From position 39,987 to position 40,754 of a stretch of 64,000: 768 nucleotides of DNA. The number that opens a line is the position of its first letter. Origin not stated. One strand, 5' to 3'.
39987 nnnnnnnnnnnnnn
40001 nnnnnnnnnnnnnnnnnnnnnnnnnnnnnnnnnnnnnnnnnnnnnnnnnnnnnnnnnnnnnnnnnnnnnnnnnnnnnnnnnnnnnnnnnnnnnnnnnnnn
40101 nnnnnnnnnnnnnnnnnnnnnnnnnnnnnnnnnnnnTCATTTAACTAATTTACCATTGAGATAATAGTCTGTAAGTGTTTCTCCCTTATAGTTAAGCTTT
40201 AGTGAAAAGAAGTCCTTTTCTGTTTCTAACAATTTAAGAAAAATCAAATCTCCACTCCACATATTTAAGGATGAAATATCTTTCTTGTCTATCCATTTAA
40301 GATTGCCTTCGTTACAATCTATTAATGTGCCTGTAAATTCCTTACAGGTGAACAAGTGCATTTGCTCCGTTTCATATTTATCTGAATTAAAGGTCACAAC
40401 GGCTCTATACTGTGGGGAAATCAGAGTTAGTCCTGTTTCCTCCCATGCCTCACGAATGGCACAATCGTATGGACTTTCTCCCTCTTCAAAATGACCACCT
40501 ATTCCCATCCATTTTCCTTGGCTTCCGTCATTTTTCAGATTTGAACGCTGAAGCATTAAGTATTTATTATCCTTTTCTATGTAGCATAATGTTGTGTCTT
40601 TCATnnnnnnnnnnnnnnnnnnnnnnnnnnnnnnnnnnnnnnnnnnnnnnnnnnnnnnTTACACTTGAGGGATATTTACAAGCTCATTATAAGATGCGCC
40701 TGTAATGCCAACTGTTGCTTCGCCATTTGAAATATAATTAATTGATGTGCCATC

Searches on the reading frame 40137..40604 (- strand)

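Call 24: search_protein_families(library=pfam, proteins=[window:40137-40604:-], max_evalue=0.0001)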
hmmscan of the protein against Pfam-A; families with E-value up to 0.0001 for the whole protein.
window:40137-40604:- (155 aa): 1 family
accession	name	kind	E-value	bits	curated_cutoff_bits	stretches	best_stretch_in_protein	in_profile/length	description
PF00293.34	NUDIX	-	1.2e-17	64.7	21.1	1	6-121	7-129/134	NUDIX domain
